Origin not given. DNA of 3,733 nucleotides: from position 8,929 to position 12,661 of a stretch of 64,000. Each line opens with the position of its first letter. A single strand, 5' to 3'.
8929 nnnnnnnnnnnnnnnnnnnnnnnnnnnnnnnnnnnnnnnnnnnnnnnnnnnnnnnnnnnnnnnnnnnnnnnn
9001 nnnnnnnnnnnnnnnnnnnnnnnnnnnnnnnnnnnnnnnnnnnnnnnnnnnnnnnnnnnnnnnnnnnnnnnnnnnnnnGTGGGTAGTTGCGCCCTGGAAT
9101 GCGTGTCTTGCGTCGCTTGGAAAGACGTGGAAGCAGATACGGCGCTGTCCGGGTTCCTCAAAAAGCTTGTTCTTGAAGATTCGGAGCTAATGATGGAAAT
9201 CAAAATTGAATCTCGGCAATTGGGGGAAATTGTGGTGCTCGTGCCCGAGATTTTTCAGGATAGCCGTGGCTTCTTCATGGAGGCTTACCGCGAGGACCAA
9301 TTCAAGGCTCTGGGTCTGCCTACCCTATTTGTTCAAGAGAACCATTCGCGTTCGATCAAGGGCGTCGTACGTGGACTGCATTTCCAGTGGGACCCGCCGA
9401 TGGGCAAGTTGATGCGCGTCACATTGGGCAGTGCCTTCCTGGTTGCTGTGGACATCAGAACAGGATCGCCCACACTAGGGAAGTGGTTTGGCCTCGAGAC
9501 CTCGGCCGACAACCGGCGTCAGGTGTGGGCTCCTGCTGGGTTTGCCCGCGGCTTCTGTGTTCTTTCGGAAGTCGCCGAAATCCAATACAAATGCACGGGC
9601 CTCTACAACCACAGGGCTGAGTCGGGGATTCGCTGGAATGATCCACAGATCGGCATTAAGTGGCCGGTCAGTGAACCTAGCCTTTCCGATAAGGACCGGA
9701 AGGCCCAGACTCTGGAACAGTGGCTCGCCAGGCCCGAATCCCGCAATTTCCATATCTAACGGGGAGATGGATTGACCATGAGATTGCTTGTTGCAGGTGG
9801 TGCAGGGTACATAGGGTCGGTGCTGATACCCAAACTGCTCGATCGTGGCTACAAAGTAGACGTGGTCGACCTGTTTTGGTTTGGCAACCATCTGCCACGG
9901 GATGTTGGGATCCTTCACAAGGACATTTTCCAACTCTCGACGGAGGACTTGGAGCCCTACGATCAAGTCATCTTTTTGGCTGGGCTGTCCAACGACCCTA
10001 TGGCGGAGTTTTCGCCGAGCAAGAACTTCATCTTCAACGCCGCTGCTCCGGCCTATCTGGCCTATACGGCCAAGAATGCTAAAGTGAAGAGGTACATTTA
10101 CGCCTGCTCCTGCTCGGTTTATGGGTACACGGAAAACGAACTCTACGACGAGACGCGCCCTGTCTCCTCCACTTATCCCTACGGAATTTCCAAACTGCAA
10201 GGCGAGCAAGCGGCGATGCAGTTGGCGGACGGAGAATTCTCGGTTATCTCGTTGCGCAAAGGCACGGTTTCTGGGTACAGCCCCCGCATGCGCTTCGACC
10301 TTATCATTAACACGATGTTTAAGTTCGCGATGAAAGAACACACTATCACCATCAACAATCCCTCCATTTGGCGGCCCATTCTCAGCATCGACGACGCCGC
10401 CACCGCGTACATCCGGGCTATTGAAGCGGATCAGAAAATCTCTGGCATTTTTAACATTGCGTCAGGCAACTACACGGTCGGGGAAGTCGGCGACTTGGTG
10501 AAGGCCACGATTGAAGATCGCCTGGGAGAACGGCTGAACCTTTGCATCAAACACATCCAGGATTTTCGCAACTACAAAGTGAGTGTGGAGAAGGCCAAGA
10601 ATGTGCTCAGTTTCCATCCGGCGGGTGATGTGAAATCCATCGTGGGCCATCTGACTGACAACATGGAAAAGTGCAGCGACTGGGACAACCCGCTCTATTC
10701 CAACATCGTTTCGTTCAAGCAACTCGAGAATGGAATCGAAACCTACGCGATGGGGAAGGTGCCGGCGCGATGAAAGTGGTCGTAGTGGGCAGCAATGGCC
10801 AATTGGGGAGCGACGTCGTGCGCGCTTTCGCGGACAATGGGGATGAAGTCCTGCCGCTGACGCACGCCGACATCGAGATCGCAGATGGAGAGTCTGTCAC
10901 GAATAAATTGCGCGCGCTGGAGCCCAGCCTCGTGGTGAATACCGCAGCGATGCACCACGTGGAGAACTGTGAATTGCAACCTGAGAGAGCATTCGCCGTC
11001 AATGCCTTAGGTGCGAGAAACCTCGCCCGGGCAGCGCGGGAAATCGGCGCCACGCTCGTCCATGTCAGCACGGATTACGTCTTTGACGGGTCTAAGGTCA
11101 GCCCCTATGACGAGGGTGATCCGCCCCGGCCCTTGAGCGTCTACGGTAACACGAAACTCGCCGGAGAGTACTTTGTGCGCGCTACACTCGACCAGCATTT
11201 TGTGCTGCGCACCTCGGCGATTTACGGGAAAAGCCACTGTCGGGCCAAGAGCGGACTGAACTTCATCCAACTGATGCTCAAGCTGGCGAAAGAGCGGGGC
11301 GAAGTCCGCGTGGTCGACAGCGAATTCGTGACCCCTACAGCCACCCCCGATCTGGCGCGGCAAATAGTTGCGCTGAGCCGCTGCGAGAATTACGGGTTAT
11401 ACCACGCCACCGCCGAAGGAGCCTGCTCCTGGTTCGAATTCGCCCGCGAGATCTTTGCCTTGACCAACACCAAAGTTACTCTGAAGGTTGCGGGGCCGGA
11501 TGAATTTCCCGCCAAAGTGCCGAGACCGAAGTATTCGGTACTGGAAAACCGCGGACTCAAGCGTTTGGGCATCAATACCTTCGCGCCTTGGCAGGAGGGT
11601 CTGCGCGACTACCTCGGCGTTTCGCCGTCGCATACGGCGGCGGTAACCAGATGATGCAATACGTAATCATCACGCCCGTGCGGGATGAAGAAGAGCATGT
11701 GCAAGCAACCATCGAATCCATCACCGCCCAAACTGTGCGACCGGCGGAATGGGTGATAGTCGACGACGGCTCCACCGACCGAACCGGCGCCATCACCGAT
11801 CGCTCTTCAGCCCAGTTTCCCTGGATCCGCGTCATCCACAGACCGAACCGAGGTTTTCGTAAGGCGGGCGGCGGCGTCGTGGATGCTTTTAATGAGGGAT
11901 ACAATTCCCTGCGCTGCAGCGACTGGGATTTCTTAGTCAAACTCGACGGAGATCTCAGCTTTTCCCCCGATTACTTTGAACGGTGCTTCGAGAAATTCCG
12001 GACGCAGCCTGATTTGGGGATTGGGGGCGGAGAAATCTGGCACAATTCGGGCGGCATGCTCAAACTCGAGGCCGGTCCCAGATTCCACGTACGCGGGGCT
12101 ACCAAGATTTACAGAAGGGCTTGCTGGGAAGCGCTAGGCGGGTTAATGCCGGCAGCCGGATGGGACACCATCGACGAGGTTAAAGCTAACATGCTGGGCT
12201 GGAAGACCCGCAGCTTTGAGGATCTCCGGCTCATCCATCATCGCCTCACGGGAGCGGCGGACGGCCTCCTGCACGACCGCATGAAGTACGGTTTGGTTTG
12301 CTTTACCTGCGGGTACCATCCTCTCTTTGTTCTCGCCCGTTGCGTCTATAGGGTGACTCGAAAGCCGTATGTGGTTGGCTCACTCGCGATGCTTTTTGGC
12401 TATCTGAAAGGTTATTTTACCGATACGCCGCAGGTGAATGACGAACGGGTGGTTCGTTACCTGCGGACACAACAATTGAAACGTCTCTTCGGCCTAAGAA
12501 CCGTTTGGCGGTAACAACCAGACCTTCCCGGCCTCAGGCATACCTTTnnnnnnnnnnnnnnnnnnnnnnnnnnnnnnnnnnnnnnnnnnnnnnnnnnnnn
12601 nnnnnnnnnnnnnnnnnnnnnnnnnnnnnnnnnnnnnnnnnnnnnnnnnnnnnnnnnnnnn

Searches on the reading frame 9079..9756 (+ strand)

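Call 14: search_protein_families(library=pfam, proteins=[window:9079-9756:+], max_evalue=0.001)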
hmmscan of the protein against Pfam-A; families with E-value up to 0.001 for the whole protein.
window:9079-9756:+ (226 aa): 1 family
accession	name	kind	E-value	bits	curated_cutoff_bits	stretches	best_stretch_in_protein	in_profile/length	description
PF00908.23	dTDP_sugar_isom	-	2.9e-61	206.5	27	1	47-213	3-167/168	dTDP-4-dehydrorhamnose 3,5-epimerase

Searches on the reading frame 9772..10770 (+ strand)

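Call 14: search_protein_families(library=pfam, proteins=[window:9772-10770:+], max_evalue=0.001)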
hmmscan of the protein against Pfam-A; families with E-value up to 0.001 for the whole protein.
window:9772-10770:+ (333 aa): 4 families
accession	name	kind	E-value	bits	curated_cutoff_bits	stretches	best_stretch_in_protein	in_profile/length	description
PF01370.27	Epimerase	-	2.7e-27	96.2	20.9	1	6-230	2-240/240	NAD dependent epimerase/dehydratase family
PF16363.11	GDP_Man_Dehyd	-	6.8e-16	59.1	27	1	6-254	1-273/332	GDP-mannose 4,6 dehydratase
PF04321.23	RmlD_sub_bind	-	2e-09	37.4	27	1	3-231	1-214/287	RmlD substrate binding domain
PF01073.25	3Beta_HSD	-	0.00046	19.7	22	1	6-173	1-188/280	3-beta hydroxysteroid dehydrogenase/isomerase family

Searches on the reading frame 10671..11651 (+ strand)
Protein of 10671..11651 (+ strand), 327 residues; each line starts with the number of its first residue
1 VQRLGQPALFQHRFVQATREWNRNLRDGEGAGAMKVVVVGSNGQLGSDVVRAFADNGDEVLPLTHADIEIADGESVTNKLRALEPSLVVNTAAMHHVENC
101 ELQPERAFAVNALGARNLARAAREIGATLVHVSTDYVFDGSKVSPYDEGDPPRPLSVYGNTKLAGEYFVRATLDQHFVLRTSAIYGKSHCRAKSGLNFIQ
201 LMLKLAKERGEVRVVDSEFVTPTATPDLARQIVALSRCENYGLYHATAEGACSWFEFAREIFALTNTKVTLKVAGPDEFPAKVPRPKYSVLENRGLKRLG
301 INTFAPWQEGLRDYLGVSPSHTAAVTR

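Call 14: search_protein_families(library=pfam, proteins=[window:10671-11651:+], max_evalue=0.001)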
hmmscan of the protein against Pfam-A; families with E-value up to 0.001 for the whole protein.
window:10671-11651:+ (327 aa): 6 families
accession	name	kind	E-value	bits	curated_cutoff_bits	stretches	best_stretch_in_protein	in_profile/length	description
PF04321.23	RmlD_sub_bind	-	2.7e-86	289.7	27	1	34-315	1-282/287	RmlD substrate binding domain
PF01370.27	Epimerase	-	1.4e-24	87.3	20.9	1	36-215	1-202/240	NAD dependent epimerase/dehydratase family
PF16363.11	GDP_Man_Dehyd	-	4.5e-17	62.9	27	1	67-184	58-179/332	GDP-mannose 4,6 dehydratase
PF02719.21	Polysacc_synt_2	-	1.3e-10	41.4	20.2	1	69-169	62-149/293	Polysaccharide biosynthesis protein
PF07993.18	NAD_binding_4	-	9.7e-08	31.9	20.1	1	86-215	90-238/258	Male sterility protein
PF01073.25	3Beta_HSD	-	0.00081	18.9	22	0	71-191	55-188/280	3-beta hydroxysteroid dehydrogenase/isomerase family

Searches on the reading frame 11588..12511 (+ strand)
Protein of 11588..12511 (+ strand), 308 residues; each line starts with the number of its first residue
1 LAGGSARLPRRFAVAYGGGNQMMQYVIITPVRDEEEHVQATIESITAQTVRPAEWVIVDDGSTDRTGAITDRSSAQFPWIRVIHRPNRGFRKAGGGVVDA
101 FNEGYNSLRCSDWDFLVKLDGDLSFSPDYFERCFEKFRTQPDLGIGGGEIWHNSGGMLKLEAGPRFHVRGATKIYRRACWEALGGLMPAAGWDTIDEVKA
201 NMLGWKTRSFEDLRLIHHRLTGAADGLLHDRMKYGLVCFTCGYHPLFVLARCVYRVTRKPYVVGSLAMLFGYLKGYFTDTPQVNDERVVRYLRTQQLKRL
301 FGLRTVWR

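Call 14: search_protein_families(library=pfam, proteins=[window:11588-12511:+], max_evalue=0.001)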
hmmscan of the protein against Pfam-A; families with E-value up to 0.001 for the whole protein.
window:11588-12511:+ (308 aa): 2 families
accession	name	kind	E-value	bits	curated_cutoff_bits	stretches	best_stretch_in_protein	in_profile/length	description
PF00535.33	Glycos_transf_2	-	4.4e-17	63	23.3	1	27-145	2-111/168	Glycosyl transferase family 2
PF13641.12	Glyco_tranf_2_3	-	1.7e-06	28.7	27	1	26-169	5-143/230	Glycosyltransferase like family 2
